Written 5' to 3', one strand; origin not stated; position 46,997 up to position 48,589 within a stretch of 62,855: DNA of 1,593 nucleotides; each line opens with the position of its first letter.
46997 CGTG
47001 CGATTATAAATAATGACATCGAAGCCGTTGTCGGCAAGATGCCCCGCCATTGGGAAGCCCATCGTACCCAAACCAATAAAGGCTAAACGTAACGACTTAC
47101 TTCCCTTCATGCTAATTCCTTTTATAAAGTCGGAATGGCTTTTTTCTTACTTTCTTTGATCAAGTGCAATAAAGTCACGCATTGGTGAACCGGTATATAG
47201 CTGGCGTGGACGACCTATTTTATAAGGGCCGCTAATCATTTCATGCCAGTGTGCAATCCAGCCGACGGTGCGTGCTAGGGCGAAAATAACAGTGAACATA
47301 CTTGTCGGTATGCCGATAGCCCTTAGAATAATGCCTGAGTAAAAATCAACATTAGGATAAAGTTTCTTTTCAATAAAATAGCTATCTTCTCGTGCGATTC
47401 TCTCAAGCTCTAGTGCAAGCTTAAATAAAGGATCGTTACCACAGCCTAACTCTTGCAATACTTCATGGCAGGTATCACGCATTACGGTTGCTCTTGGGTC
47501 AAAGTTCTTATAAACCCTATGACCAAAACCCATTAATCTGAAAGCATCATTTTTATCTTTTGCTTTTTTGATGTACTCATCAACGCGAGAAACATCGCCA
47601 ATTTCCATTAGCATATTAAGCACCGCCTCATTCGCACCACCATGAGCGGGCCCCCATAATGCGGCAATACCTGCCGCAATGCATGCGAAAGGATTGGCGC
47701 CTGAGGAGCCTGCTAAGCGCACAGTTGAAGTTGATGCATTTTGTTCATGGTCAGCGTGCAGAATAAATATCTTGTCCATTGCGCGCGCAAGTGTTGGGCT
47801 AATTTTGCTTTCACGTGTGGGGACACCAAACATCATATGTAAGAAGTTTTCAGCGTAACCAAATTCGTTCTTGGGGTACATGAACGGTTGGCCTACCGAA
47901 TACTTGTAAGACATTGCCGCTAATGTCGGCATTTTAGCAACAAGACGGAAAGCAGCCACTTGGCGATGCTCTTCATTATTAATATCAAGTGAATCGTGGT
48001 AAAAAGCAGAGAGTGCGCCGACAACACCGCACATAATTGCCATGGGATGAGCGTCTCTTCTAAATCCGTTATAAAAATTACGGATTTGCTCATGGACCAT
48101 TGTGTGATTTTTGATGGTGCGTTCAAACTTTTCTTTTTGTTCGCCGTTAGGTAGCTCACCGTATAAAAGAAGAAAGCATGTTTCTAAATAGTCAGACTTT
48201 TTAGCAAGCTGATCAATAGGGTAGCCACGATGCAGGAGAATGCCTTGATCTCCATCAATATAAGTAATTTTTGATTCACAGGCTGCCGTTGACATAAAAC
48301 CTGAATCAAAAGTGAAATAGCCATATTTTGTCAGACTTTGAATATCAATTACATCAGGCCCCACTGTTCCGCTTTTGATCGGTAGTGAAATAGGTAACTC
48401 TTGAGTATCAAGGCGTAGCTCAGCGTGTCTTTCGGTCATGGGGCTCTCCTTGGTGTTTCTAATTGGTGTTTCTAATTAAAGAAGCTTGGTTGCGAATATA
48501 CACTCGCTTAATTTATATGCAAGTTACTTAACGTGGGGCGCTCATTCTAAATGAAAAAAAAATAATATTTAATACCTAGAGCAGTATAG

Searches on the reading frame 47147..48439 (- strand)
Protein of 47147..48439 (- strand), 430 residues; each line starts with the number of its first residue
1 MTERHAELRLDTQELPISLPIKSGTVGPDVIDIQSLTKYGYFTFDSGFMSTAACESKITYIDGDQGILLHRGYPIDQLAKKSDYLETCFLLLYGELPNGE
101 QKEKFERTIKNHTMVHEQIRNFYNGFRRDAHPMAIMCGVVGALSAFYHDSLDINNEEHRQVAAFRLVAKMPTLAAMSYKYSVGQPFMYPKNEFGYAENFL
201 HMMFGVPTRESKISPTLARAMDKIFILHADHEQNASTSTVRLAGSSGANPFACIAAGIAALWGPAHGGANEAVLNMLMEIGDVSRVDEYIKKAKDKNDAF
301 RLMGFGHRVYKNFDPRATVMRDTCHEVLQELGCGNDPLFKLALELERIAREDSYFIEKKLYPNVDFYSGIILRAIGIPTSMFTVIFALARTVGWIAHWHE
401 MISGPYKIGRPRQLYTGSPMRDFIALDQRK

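Call 56: search_protein_families(library=pfam, proteins=[window:47147-48439:-], max_evalue=0.01)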
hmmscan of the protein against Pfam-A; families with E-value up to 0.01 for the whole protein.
window:47147-48439:- (430 aa): 1 family
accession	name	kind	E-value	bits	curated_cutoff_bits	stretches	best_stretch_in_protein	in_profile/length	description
PF00285.26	Citrate_synt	-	4.6e-144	480.3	27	1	47-412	1-357/357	Citrate synthase, C-terminal domain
